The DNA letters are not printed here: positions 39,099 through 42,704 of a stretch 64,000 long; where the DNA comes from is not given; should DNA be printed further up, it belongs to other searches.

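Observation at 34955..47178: Locus of oversized, highly divergent alpha-glucan enzymes lacking the canonical glg genes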

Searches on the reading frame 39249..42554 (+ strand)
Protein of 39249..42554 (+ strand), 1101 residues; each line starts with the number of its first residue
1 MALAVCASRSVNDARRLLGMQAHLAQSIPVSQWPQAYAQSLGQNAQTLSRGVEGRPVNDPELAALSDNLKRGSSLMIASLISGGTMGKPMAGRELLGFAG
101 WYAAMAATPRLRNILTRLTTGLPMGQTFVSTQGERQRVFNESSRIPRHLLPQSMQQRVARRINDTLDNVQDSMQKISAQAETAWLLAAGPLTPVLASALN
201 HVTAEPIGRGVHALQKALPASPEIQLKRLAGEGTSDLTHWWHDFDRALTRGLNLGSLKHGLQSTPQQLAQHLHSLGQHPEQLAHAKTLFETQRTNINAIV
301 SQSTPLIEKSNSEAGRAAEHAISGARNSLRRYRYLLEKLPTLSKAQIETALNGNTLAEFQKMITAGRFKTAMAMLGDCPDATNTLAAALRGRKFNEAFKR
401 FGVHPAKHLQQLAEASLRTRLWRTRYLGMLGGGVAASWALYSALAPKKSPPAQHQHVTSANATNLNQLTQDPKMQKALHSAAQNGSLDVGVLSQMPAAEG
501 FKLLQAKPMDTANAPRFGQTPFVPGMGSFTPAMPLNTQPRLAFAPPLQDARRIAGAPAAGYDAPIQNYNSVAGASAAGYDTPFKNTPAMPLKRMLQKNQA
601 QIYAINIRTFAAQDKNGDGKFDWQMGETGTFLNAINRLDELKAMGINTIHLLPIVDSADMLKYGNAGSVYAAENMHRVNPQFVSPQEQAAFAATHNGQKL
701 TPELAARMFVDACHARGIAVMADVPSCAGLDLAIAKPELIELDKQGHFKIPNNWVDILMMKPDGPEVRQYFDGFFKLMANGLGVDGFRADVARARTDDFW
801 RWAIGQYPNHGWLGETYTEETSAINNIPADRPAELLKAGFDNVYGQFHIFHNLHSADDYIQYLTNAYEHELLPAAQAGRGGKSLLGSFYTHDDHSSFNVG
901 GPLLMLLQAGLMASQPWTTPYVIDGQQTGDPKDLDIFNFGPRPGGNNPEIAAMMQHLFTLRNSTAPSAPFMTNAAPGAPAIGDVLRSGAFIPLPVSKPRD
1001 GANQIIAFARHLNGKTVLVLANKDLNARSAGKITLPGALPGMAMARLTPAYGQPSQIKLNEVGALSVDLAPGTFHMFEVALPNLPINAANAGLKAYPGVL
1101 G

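Call 3: search_protein_families(library=pfam, proteins=[window:39249-42554:+], max_evalue=0.01)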
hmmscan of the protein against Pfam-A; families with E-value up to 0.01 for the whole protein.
window:39249-42554:+ (1101 aa): 2 families
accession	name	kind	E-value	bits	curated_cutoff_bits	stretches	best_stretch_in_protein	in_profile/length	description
PF00128.31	Alpha-amylase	-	0.0015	18.3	22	0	613-682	10-63/446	Alpha amylase, catalytic domain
PF25541.1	TBCA_PH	-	0.0099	16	27.8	0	256-349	37-127/139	PH domain-containing proteins, TBCA domain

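Call 10: search_solved_structures(query=window:39249-42554:+, max_evalue=1, show_alignments=2)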
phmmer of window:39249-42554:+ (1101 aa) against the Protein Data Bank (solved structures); distinct sequences matched with E-value up to 1: 29.
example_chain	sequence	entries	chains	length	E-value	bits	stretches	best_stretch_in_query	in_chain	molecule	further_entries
4gkl_A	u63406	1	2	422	4e-08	35.2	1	626-817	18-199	Alpha-amylase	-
1gju_A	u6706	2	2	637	2.8e-06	29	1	601-732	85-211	MALTODEXTRIN GLYCOSYLTRANSFERASE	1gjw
4j7r_A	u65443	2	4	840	1.7e-05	26.4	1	601-808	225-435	Isoamylase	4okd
3dhu_A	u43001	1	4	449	8.1e-05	24.2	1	625-816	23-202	Alpha-amylase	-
6sau_A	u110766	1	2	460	0.0018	19.7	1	603-808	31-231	alpha amylase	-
9j60_A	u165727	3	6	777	0.0023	19.4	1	602-726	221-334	Isoamylase 1, chloroplastic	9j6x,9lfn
3faw_A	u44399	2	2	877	0.013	16.9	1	596-724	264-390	Reticulocyte binding protein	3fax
9xvi_A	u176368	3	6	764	0.027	15.9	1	600-725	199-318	Isoamylase 1, chloroplastic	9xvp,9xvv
9xve_A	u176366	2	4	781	0.028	15.8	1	600-725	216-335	Isoamylase 1, chloroplastic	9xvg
7xsy_A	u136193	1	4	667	0.082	14.3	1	708-808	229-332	1,4-alpha-glucan branching enzyme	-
5cgm_A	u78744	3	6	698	0.11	13.8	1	628-811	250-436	Alpha-1,4-glucan:maltose-1-phosphate maltosyltransferase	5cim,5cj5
2ya2_A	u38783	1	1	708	0.29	12.4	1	598-725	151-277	PUTATIVE ALKALINE AMYLOPULLULANASE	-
2ya0_A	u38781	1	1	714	0.29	12.4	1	598-725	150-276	PUTATIVE ALKALINE AMYLOPULLULANASE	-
8z2s_A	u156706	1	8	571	0.3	12.4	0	599-655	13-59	maltose alpha-D-glucosyltransferase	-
4wf7_A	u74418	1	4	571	0.3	12.4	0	599-655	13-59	Trehalose synthase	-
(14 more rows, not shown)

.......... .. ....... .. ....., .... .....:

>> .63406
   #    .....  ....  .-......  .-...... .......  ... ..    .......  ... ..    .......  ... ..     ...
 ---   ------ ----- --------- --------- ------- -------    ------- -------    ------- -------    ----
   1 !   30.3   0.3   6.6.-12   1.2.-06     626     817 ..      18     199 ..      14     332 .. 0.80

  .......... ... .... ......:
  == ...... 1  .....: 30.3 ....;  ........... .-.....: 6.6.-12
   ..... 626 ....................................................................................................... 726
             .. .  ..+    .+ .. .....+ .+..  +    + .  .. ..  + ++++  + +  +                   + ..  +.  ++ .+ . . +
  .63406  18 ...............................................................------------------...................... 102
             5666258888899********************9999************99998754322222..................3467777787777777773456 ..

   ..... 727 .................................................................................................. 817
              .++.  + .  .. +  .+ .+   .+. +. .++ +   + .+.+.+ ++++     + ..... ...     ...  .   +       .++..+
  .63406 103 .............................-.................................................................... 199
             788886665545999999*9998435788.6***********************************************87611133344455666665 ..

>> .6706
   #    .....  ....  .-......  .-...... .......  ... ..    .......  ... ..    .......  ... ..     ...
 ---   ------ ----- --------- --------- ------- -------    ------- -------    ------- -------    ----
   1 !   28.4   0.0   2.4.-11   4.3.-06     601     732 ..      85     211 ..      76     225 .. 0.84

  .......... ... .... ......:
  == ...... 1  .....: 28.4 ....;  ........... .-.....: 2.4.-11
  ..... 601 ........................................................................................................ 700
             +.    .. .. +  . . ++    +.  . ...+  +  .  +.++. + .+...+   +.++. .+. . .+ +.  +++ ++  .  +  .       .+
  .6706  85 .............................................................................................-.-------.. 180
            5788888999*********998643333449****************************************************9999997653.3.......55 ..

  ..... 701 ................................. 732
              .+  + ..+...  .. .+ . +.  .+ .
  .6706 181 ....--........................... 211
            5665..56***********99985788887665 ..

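Call 47: search_protein_families(library=ncbifam, proteins=[window:39249-42554:+], max_evalue=0.01)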
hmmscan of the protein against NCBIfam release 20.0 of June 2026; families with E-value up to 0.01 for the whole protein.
window:39249-42554:+ (1101 aa): 5 families
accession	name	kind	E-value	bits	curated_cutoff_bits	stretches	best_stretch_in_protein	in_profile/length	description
TIGR02402.1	trehalose_TreZ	equivalog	6.7e-07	28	538.8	1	627-724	107-181/545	malto-oligosyltrehalose trehalohydrolase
NF041321.1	Alpha-amyl_MalA_Halo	equivalog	4.4e-05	22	875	1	598-658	258-308/666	alpha-amylase MalA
TIGR02102.1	pullulan_Gpos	equivalog_domain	0.0011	16.8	1042.25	1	596-724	448-575/1113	pullulanase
TIGR02104.1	pulA_typeI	equivalog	0.0034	15.5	504.5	1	590-724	118-249/605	type I pullulanase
TIGR02456.1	treS_nterm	equivalog_domain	0.004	15.7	678.35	0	599-658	5-54/539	maltose alpha-D-glucosyltransferase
